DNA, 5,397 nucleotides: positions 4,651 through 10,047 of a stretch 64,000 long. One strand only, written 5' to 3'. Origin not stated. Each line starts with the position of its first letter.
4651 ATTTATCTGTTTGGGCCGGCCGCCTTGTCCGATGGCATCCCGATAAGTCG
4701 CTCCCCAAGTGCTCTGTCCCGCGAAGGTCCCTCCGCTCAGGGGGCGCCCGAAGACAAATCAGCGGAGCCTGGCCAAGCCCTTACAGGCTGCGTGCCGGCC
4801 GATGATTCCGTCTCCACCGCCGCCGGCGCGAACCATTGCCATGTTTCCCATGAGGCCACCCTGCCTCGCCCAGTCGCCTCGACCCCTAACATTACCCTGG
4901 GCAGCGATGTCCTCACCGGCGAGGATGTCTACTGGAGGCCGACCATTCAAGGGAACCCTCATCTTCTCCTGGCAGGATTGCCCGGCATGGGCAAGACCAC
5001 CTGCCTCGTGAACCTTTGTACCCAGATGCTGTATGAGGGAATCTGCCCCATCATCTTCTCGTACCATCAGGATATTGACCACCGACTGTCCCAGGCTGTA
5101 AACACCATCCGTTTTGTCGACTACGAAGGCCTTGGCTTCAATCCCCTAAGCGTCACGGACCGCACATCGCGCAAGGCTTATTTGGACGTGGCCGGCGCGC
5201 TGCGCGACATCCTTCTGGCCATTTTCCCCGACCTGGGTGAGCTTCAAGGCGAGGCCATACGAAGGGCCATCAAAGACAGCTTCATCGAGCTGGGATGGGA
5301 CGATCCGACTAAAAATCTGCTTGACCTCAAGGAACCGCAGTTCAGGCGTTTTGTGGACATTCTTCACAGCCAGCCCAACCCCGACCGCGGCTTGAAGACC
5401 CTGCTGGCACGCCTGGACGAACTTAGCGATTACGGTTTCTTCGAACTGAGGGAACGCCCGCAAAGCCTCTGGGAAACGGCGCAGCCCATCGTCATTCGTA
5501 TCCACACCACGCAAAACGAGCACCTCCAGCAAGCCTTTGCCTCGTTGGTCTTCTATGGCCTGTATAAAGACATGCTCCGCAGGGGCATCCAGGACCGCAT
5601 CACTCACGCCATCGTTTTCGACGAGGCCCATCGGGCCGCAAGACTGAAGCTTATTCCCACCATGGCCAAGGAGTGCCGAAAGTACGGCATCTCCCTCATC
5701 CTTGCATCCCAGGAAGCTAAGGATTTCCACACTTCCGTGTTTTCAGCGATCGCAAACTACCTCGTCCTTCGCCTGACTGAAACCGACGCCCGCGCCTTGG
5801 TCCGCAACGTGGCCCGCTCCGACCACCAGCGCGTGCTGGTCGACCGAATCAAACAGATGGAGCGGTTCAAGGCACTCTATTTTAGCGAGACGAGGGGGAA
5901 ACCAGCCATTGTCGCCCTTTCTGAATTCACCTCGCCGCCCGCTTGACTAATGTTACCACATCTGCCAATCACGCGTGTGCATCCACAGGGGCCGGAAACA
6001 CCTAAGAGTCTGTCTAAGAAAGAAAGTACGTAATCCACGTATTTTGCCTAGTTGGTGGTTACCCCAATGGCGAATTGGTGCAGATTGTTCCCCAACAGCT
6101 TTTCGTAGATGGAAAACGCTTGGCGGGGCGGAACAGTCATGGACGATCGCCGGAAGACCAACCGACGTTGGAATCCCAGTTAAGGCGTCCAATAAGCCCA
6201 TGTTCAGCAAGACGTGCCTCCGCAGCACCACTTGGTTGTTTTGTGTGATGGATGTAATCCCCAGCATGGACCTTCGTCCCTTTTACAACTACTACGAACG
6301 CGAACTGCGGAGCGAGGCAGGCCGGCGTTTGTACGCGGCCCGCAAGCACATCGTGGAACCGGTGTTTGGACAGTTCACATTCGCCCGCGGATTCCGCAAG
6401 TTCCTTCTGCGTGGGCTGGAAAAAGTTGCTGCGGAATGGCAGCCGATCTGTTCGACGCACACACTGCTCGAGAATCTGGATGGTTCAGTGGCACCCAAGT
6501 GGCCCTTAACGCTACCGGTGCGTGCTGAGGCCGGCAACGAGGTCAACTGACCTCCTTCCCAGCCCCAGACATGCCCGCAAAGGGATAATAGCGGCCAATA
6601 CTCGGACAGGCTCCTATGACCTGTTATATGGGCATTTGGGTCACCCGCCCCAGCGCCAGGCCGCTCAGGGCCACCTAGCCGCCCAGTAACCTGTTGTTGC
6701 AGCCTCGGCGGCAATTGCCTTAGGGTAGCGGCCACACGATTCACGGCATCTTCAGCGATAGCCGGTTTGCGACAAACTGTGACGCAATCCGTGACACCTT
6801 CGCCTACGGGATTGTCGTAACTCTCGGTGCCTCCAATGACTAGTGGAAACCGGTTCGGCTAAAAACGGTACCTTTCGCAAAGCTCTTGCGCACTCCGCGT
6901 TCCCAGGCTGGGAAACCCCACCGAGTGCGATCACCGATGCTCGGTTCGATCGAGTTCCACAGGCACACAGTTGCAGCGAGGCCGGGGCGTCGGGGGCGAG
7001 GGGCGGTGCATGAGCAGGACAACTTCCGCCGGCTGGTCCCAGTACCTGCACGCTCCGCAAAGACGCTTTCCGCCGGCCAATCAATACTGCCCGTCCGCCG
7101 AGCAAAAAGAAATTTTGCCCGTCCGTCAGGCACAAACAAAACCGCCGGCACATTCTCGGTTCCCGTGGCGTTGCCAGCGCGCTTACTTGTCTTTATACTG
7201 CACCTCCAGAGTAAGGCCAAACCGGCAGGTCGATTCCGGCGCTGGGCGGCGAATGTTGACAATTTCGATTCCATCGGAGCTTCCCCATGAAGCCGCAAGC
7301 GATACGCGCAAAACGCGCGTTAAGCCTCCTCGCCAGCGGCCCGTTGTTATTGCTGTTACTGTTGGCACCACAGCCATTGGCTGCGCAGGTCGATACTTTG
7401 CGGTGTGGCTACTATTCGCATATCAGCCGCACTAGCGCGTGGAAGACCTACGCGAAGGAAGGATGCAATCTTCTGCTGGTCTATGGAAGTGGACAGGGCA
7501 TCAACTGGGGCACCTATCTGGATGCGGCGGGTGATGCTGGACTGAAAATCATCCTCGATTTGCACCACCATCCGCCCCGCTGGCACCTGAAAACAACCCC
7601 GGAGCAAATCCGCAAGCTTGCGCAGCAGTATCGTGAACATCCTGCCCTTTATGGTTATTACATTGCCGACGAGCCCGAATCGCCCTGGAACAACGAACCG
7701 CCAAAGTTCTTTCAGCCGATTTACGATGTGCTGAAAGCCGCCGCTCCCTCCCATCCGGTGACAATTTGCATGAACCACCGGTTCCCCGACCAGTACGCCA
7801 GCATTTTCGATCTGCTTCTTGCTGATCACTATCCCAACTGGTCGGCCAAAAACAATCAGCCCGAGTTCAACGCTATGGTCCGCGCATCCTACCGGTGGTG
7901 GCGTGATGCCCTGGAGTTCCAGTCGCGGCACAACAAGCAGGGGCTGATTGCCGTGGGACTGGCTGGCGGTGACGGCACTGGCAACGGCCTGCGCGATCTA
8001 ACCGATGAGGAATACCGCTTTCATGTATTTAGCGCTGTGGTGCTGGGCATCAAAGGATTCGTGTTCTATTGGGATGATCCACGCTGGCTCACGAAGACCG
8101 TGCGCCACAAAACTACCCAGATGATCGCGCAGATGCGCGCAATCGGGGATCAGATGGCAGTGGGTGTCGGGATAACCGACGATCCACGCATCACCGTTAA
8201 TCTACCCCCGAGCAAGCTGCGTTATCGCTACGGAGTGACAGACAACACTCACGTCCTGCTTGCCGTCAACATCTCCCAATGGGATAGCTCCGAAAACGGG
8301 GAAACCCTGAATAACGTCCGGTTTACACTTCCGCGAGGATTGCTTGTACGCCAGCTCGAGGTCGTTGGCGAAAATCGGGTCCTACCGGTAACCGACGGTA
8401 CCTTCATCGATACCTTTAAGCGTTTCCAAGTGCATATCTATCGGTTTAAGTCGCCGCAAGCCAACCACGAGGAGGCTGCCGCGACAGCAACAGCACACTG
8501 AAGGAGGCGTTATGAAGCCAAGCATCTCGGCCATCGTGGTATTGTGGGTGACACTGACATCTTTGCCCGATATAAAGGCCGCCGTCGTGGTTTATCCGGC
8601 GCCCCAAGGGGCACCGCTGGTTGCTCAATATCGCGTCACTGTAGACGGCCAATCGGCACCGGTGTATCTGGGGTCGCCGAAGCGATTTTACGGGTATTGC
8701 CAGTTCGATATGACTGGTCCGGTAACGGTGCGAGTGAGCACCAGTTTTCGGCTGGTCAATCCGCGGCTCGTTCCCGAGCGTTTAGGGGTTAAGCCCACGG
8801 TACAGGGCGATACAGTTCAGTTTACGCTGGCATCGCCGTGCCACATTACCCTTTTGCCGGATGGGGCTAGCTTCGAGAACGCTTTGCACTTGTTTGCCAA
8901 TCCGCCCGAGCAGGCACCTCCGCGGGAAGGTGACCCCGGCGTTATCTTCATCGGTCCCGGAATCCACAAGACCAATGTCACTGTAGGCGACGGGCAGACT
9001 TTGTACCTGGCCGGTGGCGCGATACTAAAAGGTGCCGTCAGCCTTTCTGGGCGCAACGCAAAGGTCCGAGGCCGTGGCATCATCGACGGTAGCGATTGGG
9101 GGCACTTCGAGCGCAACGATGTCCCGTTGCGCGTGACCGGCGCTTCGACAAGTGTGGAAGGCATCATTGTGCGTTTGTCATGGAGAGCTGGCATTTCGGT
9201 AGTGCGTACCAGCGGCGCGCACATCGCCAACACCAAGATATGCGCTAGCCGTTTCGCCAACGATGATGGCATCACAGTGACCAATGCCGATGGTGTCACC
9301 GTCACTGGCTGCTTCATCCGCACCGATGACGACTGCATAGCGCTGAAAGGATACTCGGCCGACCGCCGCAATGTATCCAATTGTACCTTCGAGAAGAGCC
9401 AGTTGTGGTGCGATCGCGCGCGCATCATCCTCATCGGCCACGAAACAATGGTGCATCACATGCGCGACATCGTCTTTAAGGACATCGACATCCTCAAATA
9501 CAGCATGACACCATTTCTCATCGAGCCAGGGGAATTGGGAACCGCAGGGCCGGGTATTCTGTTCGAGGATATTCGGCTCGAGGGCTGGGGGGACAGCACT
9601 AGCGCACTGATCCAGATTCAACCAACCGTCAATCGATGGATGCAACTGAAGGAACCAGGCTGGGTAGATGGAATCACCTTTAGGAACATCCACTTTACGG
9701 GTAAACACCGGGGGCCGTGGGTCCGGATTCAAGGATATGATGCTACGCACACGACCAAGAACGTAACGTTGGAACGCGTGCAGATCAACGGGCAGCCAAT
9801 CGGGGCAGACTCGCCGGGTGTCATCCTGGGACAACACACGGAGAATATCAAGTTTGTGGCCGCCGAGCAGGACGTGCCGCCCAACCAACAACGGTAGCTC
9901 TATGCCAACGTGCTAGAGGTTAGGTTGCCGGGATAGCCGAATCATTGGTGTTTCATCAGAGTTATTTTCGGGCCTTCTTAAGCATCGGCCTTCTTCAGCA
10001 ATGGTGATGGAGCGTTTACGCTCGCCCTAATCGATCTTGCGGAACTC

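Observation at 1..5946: Coupled two-gene module ending in a 1704-aa HerA/FtsK-type ATPase: candidate DptG/DptH-like or novel defence system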

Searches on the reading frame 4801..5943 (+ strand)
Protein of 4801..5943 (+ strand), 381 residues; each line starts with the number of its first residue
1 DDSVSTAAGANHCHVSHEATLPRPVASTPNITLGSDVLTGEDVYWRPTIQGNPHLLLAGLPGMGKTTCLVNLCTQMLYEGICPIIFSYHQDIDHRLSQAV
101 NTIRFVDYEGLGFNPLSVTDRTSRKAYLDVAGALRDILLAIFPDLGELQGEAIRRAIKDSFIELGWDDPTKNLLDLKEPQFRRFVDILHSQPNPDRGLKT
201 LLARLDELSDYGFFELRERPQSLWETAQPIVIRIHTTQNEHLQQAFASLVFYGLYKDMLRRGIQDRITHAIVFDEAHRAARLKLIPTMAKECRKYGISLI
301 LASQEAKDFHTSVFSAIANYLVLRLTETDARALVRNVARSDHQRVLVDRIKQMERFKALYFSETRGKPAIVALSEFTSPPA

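Call 51: search_solved_structures(query=window:4801-5943:+, max_evalue=0.001, show_alignments=1)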
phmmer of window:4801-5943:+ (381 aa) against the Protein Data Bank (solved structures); distinct sequences matched with E-value up to 0.001: 6.
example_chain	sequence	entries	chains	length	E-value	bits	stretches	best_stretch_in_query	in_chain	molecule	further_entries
7es4_A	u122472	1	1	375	4.1e-09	39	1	31-362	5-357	DNA phosphorothioation-dependent restriction protein DptH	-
8xau_A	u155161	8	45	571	8.6e-08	34.7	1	267-381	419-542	ATP-binding protein | HerA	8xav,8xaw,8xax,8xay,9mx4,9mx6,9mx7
9c1m_M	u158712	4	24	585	1.7e-05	27.1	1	280-373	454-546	ATP-binding protein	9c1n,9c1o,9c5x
8j4u_M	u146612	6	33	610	4.8e-05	25.6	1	223-375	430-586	Nucleoside triphosphate hydrolase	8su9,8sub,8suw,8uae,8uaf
8ziq_M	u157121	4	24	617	6.7e-05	25.1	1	279-337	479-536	HerA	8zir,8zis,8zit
4d2i_A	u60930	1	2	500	0.00032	22.9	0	287-376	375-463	HERA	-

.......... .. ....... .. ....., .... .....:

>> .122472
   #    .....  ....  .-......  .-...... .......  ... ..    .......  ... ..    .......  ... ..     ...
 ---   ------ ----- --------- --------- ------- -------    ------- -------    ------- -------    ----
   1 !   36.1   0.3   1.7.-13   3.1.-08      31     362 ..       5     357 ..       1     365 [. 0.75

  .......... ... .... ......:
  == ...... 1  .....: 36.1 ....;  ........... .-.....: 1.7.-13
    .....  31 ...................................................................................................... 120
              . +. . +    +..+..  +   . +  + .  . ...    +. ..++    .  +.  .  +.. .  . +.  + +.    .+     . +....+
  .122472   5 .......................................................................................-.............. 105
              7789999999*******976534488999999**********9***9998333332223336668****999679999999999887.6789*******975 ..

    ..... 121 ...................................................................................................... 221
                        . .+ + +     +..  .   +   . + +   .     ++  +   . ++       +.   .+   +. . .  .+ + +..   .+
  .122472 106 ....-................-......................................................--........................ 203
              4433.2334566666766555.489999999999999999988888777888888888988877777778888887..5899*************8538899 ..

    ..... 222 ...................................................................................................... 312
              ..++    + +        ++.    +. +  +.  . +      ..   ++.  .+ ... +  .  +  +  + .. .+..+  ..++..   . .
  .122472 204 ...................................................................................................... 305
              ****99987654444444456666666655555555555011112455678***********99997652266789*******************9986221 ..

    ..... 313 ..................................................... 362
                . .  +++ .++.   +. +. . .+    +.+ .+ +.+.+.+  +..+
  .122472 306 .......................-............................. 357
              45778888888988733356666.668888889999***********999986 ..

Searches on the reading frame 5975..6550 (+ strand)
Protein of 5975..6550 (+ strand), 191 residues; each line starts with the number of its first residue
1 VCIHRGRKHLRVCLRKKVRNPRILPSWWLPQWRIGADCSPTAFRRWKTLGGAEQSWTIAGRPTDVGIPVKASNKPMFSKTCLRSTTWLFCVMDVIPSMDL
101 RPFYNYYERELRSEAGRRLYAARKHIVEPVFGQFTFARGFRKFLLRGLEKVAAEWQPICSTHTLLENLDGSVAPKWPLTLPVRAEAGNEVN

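Call 39: search_protein_families(library=pfam, proteins=[window:5975-6550:+], max_evalue=0.001)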
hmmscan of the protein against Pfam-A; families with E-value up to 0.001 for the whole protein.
window:5975-6550:+ (191 aa): 1 family
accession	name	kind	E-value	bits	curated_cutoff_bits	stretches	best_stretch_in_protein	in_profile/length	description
PF13751.12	DDE_Tnp_1_6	-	1.4e-08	35.5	25.1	1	107-162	64-119/125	Transposase DDE domain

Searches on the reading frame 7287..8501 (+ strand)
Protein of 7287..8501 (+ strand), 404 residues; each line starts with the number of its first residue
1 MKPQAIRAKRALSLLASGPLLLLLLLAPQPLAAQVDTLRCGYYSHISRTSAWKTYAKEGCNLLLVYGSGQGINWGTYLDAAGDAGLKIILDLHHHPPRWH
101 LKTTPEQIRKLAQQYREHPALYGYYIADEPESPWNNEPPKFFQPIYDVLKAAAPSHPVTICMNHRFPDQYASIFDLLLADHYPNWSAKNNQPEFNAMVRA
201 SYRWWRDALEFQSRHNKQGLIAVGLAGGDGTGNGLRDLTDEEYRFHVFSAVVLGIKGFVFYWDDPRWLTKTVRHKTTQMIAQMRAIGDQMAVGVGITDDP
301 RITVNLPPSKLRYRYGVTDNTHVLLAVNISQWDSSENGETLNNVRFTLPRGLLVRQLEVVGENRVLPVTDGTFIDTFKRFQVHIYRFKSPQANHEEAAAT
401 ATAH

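Call 39: search_protein_families(library=pfam, proteins=[window:7287-8501:+], max_evalue=0.001)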
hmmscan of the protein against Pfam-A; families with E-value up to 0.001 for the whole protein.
window:7287-8501:+ (404 aa): 2 families
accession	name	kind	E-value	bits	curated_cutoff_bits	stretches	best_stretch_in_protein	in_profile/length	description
PF14488.12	DUF4434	-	6e-06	26.4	30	1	76-164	67-173/283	Domain of unknown function (DUF4434)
PF00150.24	Cellulase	-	7e-05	22.9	23.5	1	77-185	67-170/272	Cellulase (glycosyl hydrolase family 5)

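Call 77: find_encoding_contigs(protein=window:7287-8501:+, flank=10000, max_places=2)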
Protein window:7287-8501:+ (404 aa): no gene with exactly this product is on record in the collection.

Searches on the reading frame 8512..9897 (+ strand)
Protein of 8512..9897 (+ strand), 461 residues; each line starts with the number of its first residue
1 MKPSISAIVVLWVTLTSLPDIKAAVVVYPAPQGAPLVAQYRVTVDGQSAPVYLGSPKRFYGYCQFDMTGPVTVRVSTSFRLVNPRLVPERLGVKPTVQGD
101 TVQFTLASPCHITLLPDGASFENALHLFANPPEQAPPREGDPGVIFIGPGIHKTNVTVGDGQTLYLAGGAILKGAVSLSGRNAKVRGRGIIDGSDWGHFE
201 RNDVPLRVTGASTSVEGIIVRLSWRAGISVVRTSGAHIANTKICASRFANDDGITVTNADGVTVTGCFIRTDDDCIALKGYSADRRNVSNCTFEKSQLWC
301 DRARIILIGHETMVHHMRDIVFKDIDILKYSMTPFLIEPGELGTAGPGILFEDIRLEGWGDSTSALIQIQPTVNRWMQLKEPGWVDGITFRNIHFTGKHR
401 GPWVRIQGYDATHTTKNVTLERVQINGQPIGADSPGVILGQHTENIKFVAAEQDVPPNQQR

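Call 39: search_protein_families(library=pfam, proteins=[window:8512-9897:+], max_evalue=0.001)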
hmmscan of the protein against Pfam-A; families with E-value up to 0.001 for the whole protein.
window:8512-9897:+ (461 aa): 2 families
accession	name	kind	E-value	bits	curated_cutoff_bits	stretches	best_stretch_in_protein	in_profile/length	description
PF00295.23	Glyco_hydro_28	-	7.3e-09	35.6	22.9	1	212-427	101-308/324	Glycosyl hydrolases family 28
PF13229.12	Beta_helix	-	8e-05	22.8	25.9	1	208-296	5-90/158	Right handed beta helix region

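Call 78: find_encoding_contigs(protein=window:8512-9897:+, flank=10000, max_places=2)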
Protein window:8512-9897:+ (461 aa): 4 contigs read that carry it; 2 places shown.
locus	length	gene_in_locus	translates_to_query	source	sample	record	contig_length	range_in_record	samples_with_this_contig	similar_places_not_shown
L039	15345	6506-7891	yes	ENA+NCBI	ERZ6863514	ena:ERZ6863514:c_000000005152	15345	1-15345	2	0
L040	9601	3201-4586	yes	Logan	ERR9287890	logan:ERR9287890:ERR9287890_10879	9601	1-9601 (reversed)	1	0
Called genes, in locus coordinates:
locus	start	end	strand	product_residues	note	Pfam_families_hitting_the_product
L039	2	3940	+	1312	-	?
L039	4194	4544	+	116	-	PF13751:DDE_Tnp_1_6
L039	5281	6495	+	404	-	PF14488:DUF4434 (weak)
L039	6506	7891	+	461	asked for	PF00295:Glyco_hydro_28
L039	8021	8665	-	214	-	PF02390:Methyltransf_4, PF13649:Methyltransf_25 (weak)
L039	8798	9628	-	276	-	PF01694:Rhomboid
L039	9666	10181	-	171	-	PF07977:FabA, PF22818:ApeI-like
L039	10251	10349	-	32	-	-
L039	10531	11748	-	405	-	PF02885:Glycos_trans_3N, PF00591:Glycos_transf_3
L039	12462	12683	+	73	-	PF01176:eIF-1a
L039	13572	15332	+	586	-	-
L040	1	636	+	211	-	?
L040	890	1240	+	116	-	PF13751:DDE_Tnp_1_6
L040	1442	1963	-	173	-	-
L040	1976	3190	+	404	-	PF14488:DUF4434 (weak)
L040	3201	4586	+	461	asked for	PF00295:Glyco_hydro_28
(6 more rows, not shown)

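Call 79: find_encoding_contigs(protein=window:8512-9897:+, flank=10000, max_places=10)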
Protein window:8512-9897:+ (461 aa): 4 contigs read that carry it; 4 places shown.
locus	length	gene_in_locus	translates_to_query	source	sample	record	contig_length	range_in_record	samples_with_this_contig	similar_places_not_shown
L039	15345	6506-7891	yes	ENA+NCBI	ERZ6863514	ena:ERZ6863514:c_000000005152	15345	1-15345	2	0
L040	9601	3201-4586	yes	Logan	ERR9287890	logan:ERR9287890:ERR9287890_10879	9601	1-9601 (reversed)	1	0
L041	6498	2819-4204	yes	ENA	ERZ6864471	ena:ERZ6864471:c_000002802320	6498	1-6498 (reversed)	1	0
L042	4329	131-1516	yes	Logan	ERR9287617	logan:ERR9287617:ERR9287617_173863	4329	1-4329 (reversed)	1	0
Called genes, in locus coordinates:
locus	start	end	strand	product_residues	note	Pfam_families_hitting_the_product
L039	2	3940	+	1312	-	?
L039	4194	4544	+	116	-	PF13751:DDE_Tnp_1_6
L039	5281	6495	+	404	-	PF14488:DUF4434 (weak)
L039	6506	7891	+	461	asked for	PF00295:Glyco_hydro_28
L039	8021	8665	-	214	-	PF02390:Methyltransf_4, PF13649:Methyltransf_25 (weak)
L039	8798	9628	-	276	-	PF01694:Rhomboid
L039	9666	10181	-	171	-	PF07977:FabA, PF22818:ApeI-like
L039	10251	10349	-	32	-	-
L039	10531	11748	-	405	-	PF02885:Glycos_trans_3N, PF00591:Glycos_transf_3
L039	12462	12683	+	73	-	PF01176:eIF-1a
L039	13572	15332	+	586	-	-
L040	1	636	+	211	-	?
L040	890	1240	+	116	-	PF13751:DDE_Tnp_1_6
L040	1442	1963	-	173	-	-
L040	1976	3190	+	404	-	PF14488:DUF4434 (weak)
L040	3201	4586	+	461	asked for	PF00295:Glyco_hydro_28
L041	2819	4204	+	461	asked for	PF00295:Glyco_hydro_28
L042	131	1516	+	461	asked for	PF00295:Glyco_hydro_28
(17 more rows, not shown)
